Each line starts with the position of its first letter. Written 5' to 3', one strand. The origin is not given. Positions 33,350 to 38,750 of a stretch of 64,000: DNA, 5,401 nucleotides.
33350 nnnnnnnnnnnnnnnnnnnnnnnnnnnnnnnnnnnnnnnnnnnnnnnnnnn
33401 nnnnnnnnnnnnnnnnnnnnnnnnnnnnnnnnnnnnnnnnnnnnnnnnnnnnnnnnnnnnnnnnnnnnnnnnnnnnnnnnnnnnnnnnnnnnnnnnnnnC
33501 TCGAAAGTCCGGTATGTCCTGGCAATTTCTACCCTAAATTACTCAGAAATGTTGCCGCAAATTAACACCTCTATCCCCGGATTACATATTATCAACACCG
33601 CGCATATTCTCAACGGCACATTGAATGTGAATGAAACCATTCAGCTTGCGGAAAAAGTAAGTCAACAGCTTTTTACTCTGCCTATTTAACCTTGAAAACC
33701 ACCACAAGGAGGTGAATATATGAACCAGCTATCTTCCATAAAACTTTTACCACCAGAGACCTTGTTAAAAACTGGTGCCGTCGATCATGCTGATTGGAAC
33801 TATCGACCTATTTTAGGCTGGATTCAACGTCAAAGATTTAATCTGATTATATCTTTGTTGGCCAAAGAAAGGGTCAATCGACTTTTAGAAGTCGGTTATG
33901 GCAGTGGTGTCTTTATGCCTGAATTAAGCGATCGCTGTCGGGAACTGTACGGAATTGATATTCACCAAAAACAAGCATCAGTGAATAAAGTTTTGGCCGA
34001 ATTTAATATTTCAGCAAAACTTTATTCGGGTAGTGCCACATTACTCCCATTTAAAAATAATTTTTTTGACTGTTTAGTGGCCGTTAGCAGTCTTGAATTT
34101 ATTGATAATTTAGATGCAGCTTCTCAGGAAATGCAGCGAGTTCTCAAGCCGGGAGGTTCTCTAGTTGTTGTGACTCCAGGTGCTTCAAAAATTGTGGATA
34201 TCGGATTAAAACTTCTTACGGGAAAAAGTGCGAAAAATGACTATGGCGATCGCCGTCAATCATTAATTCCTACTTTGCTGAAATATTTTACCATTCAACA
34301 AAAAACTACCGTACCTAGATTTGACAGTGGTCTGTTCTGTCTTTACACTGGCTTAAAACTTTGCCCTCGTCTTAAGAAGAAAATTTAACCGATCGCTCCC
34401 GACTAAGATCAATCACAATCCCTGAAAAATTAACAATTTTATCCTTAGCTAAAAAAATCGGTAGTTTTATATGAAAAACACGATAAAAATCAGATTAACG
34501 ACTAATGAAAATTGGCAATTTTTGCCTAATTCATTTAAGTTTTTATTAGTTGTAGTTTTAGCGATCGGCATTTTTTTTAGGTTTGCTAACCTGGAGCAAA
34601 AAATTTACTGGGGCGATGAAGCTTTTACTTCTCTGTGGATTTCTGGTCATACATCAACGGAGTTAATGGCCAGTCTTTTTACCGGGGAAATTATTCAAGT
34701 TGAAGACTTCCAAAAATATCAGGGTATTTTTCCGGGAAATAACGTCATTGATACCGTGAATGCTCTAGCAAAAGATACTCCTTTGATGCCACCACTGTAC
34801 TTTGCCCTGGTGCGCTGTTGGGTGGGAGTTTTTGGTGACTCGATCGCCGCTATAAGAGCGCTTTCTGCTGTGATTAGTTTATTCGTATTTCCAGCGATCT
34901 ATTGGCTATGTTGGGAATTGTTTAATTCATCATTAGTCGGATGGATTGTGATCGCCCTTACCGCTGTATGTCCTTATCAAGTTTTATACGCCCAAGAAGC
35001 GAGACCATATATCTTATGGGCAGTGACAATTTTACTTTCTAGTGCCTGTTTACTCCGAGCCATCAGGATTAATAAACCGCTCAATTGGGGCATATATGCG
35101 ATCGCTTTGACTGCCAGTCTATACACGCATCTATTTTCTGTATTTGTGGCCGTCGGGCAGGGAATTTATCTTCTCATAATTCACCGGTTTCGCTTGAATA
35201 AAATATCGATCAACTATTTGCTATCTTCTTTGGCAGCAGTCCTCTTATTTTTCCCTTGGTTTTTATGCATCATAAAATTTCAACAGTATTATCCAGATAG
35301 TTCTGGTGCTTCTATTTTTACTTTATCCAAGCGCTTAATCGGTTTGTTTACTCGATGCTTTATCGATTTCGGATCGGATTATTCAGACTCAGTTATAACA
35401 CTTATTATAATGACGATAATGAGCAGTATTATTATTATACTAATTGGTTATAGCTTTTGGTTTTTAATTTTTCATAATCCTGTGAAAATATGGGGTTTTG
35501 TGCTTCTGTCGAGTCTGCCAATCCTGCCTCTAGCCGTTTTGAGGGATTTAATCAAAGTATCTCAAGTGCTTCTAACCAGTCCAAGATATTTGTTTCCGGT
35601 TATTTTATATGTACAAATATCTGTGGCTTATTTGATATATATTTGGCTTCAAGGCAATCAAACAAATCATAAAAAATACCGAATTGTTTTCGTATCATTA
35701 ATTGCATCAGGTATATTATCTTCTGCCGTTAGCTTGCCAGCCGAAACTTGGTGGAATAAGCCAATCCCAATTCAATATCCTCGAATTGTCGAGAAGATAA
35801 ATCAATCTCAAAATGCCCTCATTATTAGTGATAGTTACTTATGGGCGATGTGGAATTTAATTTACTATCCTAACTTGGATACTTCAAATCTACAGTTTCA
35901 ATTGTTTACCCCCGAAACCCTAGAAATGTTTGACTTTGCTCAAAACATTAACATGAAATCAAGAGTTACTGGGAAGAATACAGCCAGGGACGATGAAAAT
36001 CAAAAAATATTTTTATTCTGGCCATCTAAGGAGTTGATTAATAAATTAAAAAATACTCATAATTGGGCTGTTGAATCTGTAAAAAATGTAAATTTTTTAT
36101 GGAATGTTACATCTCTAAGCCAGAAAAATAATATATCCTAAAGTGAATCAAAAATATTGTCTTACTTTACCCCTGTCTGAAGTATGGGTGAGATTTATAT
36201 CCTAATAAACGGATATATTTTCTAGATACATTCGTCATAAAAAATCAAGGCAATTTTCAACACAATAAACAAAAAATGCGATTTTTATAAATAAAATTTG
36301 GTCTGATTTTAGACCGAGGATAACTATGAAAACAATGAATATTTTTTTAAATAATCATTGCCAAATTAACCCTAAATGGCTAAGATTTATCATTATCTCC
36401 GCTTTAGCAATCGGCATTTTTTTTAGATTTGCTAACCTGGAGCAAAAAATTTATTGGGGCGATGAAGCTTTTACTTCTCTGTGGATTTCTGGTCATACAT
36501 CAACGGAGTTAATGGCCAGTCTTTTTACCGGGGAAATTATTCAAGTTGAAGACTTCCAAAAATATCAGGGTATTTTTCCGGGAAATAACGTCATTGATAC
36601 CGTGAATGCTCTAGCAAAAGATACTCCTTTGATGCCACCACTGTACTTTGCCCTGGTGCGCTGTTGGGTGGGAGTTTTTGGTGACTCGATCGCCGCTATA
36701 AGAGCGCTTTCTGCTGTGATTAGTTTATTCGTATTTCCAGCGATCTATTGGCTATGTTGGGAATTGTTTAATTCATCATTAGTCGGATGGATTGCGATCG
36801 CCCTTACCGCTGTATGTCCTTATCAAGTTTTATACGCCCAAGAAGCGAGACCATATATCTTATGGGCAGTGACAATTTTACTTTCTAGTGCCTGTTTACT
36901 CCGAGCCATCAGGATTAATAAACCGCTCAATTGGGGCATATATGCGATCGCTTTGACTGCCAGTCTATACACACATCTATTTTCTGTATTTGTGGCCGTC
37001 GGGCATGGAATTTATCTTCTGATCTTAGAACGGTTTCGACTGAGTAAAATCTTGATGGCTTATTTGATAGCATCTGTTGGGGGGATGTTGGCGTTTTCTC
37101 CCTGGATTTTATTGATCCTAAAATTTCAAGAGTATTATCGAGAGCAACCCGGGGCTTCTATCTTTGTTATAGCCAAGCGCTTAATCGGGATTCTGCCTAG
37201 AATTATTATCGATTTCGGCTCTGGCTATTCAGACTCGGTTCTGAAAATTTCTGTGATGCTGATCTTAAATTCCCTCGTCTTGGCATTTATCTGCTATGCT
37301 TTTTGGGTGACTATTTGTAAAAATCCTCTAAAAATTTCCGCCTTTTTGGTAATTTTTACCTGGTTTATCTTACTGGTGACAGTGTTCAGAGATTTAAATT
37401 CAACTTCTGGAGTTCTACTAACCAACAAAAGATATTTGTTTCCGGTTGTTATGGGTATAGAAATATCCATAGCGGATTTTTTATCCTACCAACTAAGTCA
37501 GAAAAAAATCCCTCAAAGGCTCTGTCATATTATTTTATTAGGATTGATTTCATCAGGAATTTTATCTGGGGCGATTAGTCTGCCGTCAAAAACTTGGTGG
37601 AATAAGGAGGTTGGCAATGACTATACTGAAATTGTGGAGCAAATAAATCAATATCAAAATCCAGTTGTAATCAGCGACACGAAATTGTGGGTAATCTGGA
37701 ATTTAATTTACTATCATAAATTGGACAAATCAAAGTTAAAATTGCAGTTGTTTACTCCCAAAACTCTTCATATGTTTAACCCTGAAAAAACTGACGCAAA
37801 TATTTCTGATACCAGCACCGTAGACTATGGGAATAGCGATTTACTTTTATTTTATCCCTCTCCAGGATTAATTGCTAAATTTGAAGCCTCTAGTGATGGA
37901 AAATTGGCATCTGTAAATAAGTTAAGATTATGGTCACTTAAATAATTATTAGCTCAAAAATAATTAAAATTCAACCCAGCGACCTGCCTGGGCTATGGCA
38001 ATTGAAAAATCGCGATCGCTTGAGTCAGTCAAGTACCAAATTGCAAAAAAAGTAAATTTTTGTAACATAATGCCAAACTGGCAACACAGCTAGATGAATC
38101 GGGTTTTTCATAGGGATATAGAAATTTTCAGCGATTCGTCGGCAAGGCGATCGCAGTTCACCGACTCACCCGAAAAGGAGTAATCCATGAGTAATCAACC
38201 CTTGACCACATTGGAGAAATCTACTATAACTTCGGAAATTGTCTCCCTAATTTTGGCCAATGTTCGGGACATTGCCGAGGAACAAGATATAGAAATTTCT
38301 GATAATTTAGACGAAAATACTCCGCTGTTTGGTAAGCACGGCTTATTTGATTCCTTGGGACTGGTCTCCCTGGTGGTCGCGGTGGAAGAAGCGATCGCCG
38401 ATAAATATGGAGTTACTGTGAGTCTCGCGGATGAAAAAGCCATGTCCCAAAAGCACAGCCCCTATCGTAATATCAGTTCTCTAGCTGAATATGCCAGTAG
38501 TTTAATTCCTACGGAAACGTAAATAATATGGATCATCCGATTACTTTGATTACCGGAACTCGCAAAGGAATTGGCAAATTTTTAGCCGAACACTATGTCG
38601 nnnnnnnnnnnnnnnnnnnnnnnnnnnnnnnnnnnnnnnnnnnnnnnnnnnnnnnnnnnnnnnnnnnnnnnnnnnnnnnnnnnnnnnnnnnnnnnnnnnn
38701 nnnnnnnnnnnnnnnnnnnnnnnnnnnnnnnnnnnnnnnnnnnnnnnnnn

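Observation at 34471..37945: Tandem GT-C paralogs with a ~620-bp homogenised 5' segment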

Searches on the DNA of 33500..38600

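Call 50: search_rna_families(source=window, start=33500, end=38600, threshold=evalue, max_evalue=1)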
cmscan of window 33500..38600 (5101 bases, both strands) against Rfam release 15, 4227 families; matches with E-value up to 1: 2.
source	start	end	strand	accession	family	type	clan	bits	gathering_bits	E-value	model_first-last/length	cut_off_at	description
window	37490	37564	-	RF00280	SNORD51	Gene; snRNA; snoRNA; CD-box;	CL00054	24.2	50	0.82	1-79/79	no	Small nucleolar RNA SNORD51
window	33982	34027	-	RF00713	mir-239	Gene; miRNA;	-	23.1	49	0.14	15-60/74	no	mir-239 microRNA precursor family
